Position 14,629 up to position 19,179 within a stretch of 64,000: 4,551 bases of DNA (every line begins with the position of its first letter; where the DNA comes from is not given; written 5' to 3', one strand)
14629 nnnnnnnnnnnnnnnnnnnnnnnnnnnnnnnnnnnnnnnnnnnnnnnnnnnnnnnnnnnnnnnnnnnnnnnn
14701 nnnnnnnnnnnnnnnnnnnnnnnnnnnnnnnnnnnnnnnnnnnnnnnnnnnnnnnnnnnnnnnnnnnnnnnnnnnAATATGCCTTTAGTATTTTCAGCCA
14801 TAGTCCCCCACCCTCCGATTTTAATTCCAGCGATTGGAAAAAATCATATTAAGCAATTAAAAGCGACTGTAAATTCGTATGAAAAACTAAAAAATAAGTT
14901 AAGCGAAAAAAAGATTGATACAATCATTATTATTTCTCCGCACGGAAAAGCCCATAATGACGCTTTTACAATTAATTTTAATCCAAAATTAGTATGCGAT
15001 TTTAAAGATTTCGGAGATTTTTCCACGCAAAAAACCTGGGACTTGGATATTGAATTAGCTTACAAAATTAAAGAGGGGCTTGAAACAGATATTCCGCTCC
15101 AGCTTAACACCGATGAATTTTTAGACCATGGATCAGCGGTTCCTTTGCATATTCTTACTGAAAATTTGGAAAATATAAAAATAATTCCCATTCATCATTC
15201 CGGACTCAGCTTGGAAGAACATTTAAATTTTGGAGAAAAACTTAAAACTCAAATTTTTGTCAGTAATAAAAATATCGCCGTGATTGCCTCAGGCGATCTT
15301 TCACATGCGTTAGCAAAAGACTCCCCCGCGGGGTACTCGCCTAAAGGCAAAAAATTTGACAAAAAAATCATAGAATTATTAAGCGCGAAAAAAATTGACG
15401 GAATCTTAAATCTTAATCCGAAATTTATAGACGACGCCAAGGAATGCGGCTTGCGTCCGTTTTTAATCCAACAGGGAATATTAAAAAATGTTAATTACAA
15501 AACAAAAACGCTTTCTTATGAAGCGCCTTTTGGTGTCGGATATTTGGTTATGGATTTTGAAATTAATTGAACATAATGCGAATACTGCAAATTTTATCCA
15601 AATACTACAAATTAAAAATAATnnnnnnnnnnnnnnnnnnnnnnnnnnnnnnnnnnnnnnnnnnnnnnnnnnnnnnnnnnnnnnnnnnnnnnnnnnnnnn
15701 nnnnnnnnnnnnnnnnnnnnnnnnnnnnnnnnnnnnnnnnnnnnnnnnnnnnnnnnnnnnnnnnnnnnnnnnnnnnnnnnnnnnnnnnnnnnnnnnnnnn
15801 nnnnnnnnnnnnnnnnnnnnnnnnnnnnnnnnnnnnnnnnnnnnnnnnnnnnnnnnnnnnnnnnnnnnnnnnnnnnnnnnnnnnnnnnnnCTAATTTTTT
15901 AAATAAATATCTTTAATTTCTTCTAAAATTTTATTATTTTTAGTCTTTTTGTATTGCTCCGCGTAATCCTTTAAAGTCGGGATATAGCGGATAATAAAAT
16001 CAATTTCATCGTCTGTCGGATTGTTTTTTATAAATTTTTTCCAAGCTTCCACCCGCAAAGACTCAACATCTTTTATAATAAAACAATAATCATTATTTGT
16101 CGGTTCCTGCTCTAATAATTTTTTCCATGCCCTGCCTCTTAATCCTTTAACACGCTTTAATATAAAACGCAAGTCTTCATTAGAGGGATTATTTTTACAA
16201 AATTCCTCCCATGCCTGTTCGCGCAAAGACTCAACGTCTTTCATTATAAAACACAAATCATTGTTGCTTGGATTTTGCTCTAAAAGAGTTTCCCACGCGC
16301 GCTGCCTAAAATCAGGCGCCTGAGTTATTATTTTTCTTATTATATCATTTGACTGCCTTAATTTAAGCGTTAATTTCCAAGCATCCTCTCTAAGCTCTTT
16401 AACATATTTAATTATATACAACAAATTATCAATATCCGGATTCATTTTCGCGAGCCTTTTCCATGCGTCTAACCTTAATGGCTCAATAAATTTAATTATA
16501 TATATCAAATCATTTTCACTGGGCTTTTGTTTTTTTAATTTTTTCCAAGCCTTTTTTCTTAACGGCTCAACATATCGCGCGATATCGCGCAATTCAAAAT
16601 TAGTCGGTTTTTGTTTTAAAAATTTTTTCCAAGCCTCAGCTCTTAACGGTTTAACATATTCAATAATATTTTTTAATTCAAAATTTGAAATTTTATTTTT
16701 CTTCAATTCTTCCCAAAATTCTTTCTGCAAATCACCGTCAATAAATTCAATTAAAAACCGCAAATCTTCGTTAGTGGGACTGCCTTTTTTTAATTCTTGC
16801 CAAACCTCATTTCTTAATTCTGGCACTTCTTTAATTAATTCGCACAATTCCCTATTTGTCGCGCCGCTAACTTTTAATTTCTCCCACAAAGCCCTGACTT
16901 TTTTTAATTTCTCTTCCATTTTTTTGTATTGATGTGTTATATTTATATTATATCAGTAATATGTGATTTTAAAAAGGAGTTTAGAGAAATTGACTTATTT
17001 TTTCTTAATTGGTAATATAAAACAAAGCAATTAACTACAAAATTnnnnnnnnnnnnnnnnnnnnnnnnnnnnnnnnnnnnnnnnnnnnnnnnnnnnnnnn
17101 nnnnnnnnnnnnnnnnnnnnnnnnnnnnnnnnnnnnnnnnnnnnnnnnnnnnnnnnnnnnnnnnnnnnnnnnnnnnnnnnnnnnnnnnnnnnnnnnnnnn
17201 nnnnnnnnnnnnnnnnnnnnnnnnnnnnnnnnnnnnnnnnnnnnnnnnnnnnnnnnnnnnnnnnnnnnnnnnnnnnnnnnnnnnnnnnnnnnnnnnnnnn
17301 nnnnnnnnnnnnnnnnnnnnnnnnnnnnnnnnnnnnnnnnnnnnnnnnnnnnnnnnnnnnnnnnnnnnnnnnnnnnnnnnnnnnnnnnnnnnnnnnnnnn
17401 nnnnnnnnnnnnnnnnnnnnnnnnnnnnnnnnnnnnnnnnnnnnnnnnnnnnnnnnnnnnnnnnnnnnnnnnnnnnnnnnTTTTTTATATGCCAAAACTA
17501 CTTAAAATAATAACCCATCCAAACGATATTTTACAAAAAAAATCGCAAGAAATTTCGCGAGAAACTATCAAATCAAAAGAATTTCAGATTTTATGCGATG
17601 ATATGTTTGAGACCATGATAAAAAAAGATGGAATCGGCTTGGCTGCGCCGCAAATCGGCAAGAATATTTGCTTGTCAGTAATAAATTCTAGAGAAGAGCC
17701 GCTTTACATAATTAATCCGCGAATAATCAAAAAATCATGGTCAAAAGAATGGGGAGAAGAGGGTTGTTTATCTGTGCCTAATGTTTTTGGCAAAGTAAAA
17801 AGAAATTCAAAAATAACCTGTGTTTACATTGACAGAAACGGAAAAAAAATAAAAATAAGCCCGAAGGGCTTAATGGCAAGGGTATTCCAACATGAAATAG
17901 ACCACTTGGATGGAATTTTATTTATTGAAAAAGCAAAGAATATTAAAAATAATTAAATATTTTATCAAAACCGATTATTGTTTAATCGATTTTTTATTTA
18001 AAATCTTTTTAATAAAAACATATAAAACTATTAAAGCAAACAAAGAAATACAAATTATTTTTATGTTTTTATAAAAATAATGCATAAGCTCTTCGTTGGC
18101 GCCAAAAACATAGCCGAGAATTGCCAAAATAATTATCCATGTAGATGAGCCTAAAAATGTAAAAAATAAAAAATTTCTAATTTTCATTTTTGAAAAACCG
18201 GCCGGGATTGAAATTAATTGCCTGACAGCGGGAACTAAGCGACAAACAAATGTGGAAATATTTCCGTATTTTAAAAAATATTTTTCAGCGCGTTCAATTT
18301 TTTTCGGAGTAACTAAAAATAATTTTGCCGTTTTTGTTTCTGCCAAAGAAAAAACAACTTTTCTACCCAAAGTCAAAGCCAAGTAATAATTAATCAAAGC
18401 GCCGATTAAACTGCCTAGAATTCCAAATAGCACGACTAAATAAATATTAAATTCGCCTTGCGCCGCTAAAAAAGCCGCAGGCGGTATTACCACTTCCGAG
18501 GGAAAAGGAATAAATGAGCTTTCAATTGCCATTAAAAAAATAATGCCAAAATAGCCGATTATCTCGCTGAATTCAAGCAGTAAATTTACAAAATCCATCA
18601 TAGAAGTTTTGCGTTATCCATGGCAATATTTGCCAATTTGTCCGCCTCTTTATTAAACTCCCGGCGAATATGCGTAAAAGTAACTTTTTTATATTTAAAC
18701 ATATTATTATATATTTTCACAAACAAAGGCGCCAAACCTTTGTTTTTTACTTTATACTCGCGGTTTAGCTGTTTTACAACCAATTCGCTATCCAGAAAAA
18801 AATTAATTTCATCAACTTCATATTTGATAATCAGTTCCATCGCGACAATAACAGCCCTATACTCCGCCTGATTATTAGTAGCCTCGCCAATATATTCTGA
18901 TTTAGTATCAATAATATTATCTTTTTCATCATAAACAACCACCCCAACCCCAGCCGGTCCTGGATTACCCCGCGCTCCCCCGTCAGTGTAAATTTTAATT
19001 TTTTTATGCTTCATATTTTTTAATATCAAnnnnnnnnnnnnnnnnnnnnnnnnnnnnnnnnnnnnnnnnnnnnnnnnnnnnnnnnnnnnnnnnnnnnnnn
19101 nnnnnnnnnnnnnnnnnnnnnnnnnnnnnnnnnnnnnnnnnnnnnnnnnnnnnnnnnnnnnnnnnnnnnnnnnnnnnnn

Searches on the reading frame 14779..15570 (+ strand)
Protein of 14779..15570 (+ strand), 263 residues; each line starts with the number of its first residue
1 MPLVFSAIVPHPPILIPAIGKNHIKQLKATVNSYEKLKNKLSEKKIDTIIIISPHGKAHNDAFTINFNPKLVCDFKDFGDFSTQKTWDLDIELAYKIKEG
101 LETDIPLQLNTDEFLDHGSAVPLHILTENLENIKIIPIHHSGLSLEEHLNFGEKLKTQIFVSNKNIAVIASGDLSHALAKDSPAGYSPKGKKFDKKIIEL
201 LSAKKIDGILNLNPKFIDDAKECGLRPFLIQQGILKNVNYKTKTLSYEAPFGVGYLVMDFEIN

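Call 11: search_protein_families(library=pfam, proteins=[window:14779-15570:+], max_evalue=0.001)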
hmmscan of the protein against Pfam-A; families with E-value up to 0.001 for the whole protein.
window:14779-15570:+ (263 aa): 2 families
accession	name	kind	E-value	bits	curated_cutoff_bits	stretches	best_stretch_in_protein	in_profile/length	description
PF02900.23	LigB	-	7e-43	147.1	26.3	1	8-257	4-268/269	Catalytic LigB subunit of aromatic ring-opening dioxygenase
PF01875.22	Memo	-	8e-08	32.3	27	1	88-248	95-250/269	Memo-like protein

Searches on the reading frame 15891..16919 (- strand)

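Call 8: search_protein_families(library=pfam, proteins=[window:15891-16919:-], max_evalue=0.001)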
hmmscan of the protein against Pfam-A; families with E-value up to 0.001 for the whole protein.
window:15891-16919:- (342 aa): 1 family
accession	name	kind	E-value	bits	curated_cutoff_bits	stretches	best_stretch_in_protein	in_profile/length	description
PF25474.1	TPR_TmcB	-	5.6e-06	26.7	27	0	65-121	42-102/125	TmcB, TPR repeats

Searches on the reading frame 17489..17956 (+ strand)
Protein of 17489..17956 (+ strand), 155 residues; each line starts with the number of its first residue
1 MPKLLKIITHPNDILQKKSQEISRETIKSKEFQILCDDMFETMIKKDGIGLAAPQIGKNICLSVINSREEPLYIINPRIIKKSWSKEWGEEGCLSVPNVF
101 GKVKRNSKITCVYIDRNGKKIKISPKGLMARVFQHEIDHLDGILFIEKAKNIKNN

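Call 11: search_protein_families(library=pfam, proteins=[window:17489-17956:+], max_evalue=0.001)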
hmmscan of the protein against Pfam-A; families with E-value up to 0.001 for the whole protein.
window:17489-17956:+ (155 aa): 1 family
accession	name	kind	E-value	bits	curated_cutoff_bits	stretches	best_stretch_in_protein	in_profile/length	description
PF01327.26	Pep_deformylase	-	7.8e-48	162.4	22.8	1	5-154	2-155/156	Polypeptide deformylase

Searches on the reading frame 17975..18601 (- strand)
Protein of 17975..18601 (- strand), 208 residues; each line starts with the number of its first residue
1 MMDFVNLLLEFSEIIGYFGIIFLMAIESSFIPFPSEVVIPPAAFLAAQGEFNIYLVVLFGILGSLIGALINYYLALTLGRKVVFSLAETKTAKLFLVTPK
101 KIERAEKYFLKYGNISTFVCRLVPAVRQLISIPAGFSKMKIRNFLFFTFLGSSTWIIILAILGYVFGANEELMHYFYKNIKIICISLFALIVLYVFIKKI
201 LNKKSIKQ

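Call 8: search_protein_families(library=pfam, proteins=[window:17975-18601:-], max_evalue=0.001)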
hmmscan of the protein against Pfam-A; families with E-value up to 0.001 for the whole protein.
window:17975-18601:- (208 aa): 1 family
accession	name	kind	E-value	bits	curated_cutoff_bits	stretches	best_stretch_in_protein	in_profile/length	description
PF09335.16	VTT_dom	-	7.3e-21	75.3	33.9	1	40-164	2-122/123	VTT domain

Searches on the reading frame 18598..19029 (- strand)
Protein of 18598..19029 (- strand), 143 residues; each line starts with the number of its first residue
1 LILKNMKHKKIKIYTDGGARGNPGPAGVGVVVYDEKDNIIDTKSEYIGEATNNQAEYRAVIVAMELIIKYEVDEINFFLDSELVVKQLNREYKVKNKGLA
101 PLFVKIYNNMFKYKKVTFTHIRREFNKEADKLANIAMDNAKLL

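Call 8: search_protein_families(library=pfam, proteins=[window:18598-19029:-], max_evalue=0.001)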
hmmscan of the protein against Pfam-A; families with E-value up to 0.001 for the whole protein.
window:18598-19029:- (143 aa): 2 families
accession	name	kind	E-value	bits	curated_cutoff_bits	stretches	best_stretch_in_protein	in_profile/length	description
PF13456.12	RVT_3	-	3.6e-24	85.5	21.6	1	15-135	2-122/123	Reverse transcriptase-like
PF00075.30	RNase_H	-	1.6e-14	54.7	25.8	1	9-135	2-138/141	RNase H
